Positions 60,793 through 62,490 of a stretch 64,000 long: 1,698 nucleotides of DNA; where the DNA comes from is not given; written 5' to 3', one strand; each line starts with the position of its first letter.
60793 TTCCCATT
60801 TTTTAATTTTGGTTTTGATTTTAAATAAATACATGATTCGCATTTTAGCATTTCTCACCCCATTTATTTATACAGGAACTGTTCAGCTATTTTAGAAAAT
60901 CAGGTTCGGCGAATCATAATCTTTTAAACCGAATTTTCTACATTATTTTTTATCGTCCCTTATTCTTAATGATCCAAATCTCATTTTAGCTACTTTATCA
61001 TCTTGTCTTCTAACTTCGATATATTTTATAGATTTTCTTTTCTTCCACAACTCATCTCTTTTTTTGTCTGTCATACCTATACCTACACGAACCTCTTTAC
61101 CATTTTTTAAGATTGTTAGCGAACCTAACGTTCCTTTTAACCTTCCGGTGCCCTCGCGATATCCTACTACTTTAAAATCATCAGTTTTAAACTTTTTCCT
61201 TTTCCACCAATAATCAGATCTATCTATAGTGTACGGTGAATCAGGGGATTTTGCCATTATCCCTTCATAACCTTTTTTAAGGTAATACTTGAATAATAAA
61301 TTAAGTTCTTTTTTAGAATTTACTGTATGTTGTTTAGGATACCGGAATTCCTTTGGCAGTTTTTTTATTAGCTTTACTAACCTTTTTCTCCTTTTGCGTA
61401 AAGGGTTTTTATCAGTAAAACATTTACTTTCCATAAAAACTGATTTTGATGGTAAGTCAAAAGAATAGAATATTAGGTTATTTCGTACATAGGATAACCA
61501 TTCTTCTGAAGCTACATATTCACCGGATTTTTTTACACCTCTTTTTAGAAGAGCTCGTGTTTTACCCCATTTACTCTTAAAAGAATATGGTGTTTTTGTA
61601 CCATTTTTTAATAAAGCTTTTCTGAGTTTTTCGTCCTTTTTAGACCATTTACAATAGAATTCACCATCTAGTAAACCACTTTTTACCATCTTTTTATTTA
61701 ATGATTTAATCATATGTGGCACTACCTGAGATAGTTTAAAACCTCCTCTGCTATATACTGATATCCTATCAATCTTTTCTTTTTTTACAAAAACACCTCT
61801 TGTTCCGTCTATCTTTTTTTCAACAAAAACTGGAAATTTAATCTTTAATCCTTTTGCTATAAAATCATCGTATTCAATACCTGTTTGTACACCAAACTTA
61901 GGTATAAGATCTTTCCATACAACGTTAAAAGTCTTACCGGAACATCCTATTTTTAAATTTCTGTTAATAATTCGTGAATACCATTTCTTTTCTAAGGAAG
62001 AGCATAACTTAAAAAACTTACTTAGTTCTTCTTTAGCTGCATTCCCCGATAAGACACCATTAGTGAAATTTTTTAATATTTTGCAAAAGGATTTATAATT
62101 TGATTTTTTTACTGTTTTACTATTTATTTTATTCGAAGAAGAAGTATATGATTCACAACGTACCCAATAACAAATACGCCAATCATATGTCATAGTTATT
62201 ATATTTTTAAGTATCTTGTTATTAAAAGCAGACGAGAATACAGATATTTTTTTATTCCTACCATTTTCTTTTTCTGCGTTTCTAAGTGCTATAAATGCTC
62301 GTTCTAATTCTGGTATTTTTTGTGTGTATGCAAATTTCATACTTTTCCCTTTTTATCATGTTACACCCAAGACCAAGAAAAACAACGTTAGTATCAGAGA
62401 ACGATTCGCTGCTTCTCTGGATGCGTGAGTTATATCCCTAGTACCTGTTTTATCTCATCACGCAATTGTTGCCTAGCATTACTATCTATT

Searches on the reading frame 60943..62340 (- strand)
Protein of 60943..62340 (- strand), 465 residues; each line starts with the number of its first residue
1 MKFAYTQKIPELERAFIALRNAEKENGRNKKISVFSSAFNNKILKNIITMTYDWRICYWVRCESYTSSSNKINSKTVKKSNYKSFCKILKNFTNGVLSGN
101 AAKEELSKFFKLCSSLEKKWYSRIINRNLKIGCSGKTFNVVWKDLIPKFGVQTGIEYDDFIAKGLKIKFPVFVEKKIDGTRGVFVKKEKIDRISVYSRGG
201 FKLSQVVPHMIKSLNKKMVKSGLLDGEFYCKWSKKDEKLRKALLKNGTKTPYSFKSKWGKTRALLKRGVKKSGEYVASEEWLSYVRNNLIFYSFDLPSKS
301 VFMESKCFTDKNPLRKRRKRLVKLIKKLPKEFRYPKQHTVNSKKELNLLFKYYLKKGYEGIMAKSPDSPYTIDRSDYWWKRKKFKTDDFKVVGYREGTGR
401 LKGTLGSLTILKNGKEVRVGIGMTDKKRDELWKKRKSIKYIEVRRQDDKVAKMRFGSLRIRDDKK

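Call 18: search_protein_families(library=phrogs, proteins=[window:60943-62340:-], max_evalue=0.001)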
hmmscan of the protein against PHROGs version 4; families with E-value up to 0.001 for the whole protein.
window:60943-62340:- (465 aa): 1 family
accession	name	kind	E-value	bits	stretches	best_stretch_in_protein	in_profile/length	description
phrog_114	-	DNA, RNA and nucleotide metabolism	4.9e-68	231.2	1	18-465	94-502/634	ATP-dependent DNA ligase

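Call 23: find_related_loci(query=window:60943-62340:-, collection=viral_contigs, flank=10000)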
Query window:60943-62340:- (465 aa) in viral_contigs; peptide patterns used: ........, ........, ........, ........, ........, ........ (x = any residue, [..] = any of these).
3 stretches matched a pattern, but none encodes a relative of the query by tblastn (E <= 1e-3).

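Call 47: find_encoding_contigs(protein=window:60943-62340:-, flank=10000, max_places=4)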
Protein window:60943-62340:- (465 aa): 2 contigs read that carry it; 2 places shown.
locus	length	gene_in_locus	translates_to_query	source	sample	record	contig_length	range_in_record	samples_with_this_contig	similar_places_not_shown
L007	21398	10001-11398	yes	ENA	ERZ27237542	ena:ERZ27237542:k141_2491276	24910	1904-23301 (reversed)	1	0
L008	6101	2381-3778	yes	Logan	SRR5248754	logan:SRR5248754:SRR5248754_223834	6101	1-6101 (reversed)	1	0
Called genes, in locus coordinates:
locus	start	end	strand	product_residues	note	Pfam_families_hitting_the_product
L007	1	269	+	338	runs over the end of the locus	-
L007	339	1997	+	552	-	PF14716:HHH_8, PF14791:DNA_pol_B_thumb, PF02811:PHP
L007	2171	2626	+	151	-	-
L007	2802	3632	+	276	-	-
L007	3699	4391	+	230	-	PF13240:Zn_Ribbon_1 (weak)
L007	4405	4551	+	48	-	-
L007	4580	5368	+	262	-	-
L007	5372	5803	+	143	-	-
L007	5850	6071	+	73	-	-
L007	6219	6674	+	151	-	-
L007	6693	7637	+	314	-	PF01145:Band_7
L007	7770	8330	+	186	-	PF10050:DUF2284 (faint)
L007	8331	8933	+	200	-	PF01464:SLT (weak)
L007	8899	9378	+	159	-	-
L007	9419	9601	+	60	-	-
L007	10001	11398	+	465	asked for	PF01068:DNA_ligase_A_M, PF14743:DNA_ligase_OB_2 (weak)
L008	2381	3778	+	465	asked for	PF01068:DNA_ligase_A_M, PF14743:DNA_ligase_OB_2 (weak)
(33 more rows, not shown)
